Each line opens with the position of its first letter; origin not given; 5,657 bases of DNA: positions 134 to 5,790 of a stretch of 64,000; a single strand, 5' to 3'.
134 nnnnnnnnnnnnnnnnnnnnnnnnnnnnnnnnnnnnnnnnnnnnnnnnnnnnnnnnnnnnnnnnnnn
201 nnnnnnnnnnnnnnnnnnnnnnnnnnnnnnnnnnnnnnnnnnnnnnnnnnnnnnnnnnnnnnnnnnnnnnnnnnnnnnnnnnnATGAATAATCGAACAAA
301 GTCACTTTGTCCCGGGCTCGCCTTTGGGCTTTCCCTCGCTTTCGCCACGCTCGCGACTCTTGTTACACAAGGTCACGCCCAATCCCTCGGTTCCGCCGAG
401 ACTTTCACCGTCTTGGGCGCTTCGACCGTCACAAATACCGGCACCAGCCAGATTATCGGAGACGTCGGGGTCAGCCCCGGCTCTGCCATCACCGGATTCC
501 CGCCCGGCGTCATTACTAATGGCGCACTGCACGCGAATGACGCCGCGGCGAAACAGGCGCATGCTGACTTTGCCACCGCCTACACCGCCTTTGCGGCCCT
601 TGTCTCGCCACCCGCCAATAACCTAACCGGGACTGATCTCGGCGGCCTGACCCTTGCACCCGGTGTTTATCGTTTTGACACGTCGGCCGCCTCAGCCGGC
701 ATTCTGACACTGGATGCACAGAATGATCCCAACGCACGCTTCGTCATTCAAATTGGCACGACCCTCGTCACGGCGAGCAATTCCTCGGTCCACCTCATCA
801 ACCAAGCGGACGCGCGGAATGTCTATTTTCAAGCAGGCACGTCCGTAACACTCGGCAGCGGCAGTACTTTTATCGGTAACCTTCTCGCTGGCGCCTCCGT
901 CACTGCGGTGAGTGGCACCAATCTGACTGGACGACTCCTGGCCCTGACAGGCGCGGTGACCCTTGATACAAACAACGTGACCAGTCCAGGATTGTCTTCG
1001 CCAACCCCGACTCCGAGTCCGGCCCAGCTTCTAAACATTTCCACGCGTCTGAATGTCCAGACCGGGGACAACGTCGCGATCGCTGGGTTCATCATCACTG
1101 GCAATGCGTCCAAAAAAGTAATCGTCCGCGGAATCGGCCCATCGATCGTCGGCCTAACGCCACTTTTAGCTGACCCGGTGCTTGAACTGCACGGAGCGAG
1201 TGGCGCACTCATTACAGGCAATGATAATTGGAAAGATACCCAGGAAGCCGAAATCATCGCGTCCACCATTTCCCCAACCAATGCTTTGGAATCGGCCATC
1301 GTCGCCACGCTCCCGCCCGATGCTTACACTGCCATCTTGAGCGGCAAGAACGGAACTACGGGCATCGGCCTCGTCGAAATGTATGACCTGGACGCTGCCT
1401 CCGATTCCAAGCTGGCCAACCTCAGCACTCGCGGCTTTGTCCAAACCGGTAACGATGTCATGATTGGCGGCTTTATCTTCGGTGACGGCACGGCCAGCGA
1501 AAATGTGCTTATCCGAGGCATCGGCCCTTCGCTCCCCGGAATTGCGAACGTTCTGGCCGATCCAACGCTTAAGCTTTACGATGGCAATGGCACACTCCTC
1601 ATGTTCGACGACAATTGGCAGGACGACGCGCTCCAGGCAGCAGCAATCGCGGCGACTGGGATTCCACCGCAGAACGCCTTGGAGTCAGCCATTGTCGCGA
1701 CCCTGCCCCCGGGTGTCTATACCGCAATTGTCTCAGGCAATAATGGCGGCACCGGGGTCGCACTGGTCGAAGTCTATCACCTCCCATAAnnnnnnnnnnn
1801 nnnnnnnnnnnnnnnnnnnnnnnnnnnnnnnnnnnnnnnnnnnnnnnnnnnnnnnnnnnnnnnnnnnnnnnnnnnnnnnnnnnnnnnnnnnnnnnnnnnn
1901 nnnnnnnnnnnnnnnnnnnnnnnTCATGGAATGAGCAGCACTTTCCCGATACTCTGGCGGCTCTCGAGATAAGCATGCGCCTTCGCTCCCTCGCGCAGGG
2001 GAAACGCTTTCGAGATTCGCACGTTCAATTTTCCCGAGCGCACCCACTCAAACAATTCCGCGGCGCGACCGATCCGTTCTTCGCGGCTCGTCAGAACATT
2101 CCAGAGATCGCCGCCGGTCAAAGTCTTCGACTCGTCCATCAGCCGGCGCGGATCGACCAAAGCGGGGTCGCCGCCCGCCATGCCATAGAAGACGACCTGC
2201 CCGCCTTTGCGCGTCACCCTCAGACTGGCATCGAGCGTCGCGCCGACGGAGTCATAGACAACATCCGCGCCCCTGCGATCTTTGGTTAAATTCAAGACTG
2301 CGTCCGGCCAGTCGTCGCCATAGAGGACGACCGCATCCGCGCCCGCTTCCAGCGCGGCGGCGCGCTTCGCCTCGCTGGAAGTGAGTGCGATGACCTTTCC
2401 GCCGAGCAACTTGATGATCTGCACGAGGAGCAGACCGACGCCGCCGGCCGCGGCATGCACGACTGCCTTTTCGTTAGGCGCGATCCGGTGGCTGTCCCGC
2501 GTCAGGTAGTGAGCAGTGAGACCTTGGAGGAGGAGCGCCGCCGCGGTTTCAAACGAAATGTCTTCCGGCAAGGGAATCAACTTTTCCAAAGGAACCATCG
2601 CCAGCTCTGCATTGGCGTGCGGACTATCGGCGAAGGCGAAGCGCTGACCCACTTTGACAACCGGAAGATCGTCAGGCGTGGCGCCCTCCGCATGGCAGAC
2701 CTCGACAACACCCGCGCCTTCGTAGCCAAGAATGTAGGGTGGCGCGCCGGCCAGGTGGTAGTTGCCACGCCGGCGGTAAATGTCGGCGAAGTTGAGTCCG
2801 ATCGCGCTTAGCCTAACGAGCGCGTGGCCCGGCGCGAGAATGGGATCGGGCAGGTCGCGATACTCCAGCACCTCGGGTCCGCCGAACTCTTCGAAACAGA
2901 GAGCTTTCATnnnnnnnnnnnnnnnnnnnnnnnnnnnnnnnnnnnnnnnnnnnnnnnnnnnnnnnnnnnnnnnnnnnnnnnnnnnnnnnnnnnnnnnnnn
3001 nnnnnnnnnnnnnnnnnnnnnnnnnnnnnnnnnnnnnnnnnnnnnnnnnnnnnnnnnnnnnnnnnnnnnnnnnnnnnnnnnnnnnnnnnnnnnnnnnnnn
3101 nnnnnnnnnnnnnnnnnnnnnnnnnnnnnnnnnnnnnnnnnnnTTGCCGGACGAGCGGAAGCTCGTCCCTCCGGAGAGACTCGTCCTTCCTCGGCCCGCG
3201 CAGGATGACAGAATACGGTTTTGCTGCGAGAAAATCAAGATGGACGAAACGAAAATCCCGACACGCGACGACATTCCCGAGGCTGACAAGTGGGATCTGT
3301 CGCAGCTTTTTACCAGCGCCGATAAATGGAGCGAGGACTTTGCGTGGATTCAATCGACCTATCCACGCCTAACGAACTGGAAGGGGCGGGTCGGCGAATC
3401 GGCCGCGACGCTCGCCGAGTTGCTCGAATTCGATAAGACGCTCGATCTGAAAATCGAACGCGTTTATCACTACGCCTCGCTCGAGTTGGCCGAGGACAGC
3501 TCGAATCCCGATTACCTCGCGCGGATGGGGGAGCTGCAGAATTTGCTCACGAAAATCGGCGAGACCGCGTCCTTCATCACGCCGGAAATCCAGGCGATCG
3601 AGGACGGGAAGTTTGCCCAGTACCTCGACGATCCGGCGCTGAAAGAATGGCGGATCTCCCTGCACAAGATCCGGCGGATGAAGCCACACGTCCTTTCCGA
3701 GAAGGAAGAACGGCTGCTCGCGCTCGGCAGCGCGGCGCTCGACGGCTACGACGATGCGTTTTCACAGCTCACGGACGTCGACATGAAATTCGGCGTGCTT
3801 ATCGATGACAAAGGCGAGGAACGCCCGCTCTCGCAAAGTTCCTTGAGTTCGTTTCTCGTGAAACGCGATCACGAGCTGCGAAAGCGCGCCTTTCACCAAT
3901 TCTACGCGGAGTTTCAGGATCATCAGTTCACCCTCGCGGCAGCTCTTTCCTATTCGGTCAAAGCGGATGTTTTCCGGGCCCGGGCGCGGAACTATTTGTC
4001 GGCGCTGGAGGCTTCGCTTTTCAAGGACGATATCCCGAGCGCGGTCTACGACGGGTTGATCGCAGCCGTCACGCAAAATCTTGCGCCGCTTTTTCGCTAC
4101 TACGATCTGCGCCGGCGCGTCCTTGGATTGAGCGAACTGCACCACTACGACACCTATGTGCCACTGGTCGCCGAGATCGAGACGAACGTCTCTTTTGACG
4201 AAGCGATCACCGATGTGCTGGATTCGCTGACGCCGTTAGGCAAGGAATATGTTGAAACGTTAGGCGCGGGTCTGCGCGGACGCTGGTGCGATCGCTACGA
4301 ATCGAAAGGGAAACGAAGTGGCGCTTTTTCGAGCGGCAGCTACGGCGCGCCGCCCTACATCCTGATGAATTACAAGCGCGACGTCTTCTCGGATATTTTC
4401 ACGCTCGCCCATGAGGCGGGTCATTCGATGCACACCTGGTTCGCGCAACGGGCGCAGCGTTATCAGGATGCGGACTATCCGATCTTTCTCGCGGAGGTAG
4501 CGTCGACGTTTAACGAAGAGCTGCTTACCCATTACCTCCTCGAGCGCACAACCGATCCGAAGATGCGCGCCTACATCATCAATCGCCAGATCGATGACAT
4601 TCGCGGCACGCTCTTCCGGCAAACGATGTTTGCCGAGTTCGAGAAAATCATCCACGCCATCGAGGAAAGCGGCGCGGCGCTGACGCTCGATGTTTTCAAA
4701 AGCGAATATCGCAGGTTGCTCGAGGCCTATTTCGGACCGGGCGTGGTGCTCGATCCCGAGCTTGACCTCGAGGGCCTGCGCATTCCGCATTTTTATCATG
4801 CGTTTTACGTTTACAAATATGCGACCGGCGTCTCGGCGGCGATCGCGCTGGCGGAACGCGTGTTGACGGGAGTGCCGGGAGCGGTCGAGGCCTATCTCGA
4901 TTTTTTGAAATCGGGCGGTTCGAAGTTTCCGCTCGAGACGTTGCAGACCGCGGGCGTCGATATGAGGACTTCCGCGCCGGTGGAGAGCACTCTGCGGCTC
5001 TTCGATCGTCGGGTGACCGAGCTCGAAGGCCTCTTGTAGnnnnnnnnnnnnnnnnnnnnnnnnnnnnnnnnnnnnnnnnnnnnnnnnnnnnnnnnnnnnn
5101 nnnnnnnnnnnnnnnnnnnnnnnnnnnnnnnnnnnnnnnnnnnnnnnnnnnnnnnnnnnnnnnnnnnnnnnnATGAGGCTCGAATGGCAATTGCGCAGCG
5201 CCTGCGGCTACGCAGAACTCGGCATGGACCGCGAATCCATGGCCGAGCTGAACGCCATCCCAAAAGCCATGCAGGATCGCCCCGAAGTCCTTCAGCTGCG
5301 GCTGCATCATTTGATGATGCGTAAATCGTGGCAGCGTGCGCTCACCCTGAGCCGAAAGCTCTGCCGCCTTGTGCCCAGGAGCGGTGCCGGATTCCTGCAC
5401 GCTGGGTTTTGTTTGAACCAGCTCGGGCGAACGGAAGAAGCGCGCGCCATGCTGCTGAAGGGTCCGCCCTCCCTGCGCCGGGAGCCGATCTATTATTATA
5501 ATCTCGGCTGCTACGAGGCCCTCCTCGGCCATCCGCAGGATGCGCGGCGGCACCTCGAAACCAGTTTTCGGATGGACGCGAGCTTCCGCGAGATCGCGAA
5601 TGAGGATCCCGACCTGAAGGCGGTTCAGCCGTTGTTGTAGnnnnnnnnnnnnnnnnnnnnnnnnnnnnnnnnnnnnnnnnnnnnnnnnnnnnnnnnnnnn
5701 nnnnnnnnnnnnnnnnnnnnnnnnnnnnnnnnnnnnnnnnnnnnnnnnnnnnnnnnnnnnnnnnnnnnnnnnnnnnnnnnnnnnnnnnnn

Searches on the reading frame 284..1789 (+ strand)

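Call 57: search_protein_families(library=pfam, proteins=[window:284-1789:+], max_evalue=0.0001)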
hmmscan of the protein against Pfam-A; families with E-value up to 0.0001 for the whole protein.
window:284-1789:+ (501 aa): 1 family
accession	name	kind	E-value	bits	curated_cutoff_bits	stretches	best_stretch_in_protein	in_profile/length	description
PF11999.13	Ice_binding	-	4.5e-57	193.5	28.7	1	43-233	1-208/208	Ice-binding-like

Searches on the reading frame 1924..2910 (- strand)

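Call 57: search_protein_families(library=pfam, proteins=[window:1924-2910:-], max_evalue=0.0001)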
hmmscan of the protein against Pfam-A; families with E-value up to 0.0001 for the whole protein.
window:1924-2910:- (328 aa): 3 families
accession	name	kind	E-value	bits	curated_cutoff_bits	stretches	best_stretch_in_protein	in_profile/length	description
PF00107.32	ADH_zinc_N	-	6.5e-25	88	31.8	1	157-266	1-111/129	Zinc-binding dehydrogenase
PF13602.12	ADH_zinc_N_2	-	1.2e-22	81.7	27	1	190-326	2-134/134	Zinc-binding dehydrogenase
PF08240.17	ADH_N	-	2.3e-07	31.4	23.5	1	27-92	2-61/104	Alcohol dehydrogenase GroES-like domain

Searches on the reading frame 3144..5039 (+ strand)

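Call 57: search_protein_families(library=pfam, proteins=[window:3144-5039:+], max_evalue=0.0001)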
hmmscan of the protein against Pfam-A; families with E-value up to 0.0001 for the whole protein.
window:3144-5039:+ (631 aa): 2 families
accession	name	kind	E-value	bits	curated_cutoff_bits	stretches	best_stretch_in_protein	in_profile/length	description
PF01432.26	Peptidase_M3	-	3.9e-70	237.9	27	1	240-618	5-456/457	Peptidase family M3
PF08439.15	Peptidase_M3_N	-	1.3e-18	67.4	25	1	148-216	1-70/70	Oligopeptidase F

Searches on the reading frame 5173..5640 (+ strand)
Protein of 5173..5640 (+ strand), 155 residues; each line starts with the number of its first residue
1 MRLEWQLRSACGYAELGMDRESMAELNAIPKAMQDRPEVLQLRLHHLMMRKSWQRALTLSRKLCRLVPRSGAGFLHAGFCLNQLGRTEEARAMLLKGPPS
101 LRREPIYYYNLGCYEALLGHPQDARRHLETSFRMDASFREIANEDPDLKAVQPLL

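Call 60: search_protein_families(library=pfam, proteins=[window:5173-5640:+], max_evalue=0.0001)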
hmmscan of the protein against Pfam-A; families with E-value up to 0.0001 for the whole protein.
window:5173-5640:+ (155 aa): 3 families
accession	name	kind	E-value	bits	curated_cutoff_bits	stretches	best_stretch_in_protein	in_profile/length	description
PF14559.12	TPR_19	-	5.3e-08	33.5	25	0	48-108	2-61/68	Tetratricopeptide repeat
PF13424.12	TPR_12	-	3.8e-05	24.2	30.1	0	106-135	46-75/77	Tetratricopeptide repeat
PF07719.23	TPR_2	-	6.3e-05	23.2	27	0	106-134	2-30/34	Tetratricopeptide repeat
